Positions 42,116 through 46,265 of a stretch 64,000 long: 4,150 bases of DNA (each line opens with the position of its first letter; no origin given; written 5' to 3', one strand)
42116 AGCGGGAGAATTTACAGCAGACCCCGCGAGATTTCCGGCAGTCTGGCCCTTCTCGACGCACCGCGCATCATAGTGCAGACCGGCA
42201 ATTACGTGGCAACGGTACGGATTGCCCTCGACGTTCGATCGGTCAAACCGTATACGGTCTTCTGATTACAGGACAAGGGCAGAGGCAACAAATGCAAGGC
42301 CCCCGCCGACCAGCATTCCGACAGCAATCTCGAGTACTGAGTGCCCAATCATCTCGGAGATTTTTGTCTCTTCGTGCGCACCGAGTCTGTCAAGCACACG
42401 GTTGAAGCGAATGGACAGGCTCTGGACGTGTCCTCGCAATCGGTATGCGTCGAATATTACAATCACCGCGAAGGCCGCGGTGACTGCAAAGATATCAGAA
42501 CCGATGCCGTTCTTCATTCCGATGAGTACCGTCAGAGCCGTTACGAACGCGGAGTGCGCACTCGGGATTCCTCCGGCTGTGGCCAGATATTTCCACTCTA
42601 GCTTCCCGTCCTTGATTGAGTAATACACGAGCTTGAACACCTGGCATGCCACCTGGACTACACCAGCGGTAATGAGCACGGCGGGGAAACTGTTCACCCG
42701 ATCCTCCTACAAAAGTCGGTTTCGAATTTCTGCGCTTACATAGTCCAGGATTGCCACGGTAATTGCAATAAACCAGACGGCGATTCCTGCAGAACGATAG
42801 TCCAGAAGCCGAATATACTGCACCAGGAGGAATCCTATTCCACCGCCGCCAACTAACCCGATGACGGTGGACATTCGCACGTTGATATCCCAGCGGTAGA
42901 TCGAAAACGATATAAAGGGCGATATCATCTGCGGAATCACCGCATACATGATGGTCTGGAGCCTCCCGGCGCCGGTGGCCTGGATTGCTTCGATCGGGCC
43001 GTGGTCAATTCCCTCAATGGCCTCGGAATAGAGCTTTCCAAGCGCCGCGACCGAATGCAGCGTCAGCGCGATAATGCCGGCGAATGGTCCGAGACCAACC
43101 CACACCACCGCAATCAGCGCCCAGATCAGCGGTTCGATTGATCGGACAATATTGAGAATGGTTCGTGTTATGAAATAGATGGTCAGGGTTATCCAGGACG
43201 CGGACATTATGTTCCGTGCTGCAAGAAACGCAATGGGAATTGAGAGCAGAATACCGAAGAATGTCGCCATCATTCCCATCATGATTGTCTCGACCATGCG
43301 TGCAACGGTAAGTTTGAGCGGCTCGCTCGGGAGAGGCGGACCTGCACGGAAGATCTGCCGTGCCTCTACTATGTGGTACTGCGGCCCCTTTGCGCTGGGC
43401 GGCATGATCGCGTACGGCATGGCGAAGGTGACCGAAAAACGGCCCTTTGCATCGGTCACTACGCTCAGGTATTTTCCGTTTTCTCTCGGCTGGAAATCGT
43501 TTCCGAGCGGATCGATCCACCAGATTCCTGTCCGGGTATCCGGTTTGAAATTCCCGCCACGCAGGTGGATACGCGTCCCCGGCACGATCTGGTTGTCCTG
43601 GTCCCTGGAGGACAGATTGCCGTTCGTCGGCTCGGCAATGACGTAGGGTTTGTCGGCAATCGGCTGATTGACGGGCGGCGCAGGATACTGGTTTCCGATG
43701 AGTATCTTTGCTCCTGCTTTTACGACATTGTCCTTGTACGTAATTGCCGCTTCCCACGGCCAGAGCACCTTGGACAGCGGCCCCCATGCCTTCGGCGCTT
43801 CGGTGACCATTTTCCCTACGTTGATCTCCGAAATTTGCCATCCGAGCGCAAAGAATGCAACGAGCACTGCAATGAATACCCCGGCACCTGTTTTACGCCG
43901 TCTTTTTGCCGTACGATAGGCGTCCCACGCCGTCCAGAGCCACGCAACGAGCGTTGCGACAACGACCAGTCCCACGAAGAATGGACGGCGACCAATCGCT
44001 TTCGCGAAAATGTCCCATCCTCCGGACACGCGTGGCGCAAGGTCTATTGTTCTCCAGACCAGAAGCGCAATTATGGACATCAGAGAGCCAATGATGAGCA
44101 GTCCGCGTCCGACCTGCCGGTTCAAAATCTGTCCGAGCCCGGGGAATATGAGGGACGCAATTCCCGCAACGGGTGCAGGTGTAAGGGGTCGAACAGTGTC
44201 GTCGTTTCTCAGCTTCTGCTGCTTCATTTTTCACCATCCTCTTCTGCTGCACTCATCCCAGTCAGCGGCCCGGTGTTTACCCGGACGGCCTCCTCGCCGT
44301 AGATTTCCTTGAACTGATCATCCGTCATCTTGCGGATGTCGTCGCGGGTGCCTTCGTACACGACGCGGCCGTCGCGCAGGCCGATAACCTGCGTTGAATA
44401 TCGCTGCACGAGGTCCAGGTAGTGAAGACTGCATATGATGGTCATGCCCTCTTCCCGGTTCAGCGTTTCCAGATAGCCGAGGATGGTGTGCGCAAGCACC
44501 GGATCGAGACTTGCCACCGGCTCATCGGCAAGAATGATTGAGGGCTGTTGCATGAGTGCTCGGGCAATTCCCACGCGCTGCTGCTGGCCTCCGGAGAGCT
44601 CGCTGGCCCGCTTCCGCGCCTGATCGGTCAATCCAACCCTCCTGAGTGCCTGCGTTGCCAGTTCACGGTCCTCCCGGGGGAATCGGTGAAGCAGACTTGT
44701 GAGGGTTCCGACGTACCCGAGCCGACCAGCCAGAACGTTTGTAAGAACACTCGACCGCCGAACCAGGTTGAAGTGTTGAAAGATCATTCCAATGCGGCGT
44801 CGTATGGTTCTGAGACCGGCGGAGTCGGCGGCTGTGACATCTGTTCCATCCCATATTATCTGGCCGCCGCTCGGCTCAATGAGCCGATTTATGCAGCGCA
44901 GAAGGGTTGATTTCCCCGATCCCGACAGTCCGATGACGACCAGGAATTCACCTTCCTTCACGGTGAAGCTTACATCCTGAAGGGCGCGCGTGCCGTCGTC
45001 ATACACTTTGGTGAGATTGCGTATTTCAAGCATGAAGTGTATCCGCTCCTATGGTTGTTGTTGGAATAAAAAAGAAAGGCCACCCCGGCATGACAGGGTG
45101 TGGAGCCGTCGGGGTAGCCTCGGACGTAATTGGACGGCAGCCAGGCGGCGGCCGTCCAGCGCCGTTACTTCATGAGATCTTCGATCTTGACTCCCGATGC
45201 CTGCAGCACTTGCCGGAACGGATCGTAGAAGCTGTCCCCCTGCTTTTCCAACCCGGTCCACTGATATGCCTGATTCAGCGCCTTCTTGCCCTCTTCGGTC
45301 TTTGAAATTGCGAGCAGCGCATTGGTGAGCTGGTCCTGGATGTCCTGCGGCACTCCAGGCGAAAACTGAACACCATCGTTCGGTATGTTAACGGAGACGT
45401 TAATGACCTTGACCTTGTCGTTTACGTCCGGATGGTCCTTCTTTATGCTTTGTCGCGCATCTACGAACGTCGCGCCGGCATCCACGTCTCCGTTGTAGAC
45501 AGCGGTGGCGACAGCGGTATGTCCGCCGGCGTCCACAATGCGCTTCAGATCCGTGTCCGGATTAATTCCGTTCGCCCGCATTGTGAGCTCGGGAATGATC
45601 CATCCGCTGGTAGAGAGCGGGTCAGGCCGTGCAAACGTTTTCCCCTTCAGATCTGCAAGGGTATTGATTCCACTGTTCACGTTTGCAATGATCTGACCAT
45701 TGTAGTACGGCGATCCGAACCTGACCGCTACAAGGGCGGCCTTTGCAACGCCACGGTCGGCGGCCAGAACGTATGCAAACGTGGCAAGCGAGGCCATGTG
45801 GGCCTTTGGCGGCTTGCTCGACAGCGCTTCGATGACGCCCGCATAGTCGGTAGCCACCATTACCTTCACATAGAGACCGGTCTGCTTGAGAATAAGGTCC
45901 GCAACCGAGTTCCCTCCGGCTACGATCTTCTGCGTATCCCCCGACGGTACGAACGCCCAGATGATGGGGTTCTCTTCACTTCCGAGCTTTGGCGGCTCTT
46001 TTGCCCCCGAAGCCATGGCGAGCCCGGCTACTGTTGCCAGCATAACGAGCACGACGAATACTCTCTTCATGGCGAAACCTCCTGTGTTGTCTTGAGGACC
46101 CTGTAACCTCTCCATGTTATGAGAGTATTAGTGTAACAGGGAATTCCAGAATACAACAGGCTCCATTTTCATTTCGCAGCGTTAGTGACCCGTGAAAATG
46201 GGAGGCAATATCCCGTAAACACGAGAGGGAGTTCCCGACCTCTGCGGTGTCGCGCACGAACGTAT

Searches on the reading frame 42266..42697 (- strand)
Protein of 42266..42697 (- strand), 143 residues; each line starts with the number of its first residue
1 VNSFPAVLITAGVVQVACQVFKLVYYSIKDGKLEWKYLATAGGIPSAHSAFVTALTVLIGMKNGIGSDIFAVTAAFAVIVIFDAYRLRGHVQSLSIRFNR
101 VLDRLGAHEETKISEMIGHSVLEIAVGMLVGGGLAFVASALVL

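Call 61: search_protein_families(library=pfam, proteins=[window:42266-42697:-], max_evalue=0.01)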
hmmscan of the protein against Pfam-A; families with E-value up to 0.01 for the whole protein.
window:42266-42697:- (143 aa): 1 family
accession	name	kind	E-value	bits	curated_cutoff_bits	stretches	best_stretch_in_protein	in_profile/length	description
PF02681.20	DUF212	-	2.4e-32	112.2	26.5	1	7-131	5-123/126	Divergent PAP2 family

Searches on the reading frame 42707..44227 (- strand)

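Call 3: search_protein_families(library=pfam, proteins=[window:42707-44227:-], max_evalue=1)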
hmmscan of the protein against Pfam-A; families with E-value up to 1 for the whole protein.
window:42707-44227:- (506 aa): 3 families
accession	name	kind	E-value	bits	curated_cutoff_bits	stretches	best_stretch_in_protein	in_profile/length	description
PF00528.27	BPD_transp_1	-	2.7e-13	50.5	26.4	1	330-496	2-169/184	Binding-protein-dependent transport system inner membrane component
PF18935.5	DUF5683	-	0.0021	18.5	26.7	1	21-58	8-45/151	Family of unknown function (DUF5683)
PF20382.3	DUF6677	-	0.0052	17.8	24.3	1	21-54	2-35/116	Family of unknown function (DUF6677)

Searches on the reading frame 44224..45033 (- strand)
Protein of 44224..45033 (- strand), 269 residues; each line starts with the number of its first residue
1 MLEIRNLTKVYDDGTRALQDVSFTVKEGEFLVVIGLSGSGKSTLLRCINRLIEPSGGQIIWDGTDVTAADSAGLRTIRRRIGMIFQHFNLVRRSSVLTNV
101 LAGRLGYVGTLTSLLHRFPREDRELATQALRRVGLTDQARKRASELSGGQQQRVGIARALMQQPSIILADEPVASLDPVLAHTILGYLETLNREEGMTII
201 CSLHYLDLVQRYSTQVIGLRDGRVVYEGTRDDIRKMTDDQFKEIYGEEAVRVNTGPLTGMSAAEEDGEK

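Call 3: search_protein_families(library=pfam, proteins=[window:44224-45033:-], max_evalue=1)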
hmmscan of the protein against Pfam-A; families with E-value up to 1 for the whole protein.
window:44224-45033:- (269 aa): 22 families
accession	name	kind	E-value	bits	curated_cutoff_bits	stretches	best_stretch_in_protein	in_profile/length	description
PF00005.33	ABC_tran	-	7.1e-38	130.7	25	1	18-174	1-137/137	ABC transporter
PF13304.12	AAA_21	-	7.1e-07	30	27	2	30-53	1-41/304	AAA domain, putative AbiEii toxin, Type IV TA system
PF13191.12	AAA_16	-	9.2e-06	26.7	32.6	1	25-67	19-63/167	AAA ATPase domain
PF13555.12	AAA_29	-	0.00017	21.7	27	1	18-55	14-49/61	P-loop containing region of AAA domain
PF13401.12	AAA_22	-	0.00023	21.9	27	1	28-86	5-59/130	AAA domain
PF13604.12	AAA_30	-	0.00054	20.2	27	1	26-70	16-60/191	AAA domain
PF20703.3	nSTAND1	-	0.0019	18.3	27.1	1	17-47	22-52/379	Novel STAND NTPase 1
PF02463.25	SMC_N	-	0.0039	17.1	40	0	28-48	24-44/220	RecF/RecN/SMC N terminal domain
PF03193.22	RsgA_GTPase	-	0.016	15.5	30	1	16-49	95-127/174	RsgA GTPase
PF13671.12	AAA_33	-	0.017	15.8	27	1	31-46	2-17/143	AAA domain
PF25201.1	nSTAND6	-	0.019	15.5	27.7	1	17-50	7-40/148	Novel STAND NTPase 6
PF01926.29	MMR_HSR1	-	0.019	15.5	21.9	0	32-50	3-21/113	50S ribosome-binding GTPase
PF01740.26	STAS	-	0.026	14.7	22.6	1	42-81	25-65/106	STAS domain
PF01637.24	ATPase_2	-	0.03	14.6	33.2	1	24-48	14-40/225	ATPase domain predominantly from Archaea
PF20720.3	nSTAND3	-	0.035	14.2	27.2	1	15-50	4-39/155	Novel STAND NTPase 3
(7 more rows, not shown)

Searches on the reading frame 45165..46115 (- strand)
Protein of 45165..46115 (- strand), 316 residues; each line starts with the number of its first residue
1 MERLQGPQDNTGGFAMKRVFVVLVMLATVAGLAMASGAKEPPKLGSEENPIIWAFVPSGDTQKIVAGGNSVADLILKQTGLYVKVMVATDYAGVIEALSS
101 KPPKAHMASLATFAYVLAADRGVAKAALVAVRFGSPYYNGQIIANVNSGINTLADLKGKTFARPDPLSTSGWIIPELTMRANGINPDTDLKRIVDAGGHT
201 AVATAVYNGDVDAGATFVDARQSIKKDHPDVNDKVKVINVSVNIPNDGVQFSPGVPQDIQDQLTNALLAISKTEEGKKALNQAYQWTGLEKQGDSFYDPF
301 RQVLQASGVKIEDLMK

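Call 3: search_protein_families(library=pfam, proteins=[window:45165-46115:-], max_evalue=1)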
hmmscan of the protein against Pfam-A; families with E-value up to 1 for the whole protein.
window:45165-46115:- (316 aa): 5 families
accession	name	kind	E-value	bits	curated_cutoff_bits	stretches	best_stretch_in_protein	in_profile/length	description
PF12974.12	Phosphonate-bd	-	4.2e-55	187.2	27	1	54-295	2-240/242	ABC transporter, phosphonate, periplasmic substrate-binding protein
PF09084.16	NMT1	-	4.5e-06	27.1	20.5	1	77-219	17-149/216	NMT1/THI5 like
PF13531.11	SBP_bac_11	-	0.0014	18.9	25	1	53-281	30-222/227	Bacterial extracellular solute-binding protein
PF12727.12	PBP_like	-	0.16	11.5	27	1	148-221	81-155/193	PBP superfamily domain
PF08139.17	LPAM_1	-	0.45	11.5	20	0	16-31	1-16/18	Prokaryotic membrane lipoprotein lipid attachment site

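Call 4: search_protein_families(library=ncbifam, proteins=[window:45165-46115:-], max_evalue=1)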
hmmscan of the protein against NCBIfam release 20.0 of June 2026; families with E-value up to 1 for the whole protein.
window:45165-46115:- (316 aa): 7 families
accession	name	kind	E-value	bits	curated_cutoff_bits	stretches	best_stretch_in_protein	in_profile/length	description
TIGR01098.1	3A0109s03R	subfamily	2.9e-57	194.1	112.05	1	16-269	1-252/253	phosphate/phosphite/phosphonate ABC transporter substrate-binding protein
TIGR03431.1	PhnD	equivalog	1.8e-44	152.3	261.1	1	17-306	3-285/288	phosphonate ABC transporter substrate-binding protein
TIGR04553.1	ABC_peri_selen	hypoth_equivalog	2.4e-24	86.2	250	1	56-308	7-263/266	putative selenate ABC transporter substrate-binding protein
TIGR02122.1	TRAP_TAXI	subfamily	9.3e-07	28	84.35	1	16-213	1-193/320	TAXI family TRAP transporter solute-binding subunit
TIGR01728.1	SsuA_fam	subfamily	2.7e-06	26.8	163.5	1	120-217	67-157/290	aliphatic sulfonate ABC transporter substrate-binding protein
NF049985.1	SBP_like_Rv1680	exception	0.0026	17.5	400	1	86-271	35-226/268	Rv1680 family SBP-like protein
NF033939.0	DESULF_POR1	subfamily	0.0095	14.7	250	1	192-301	136-255/454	outer membrane homotrimeric porin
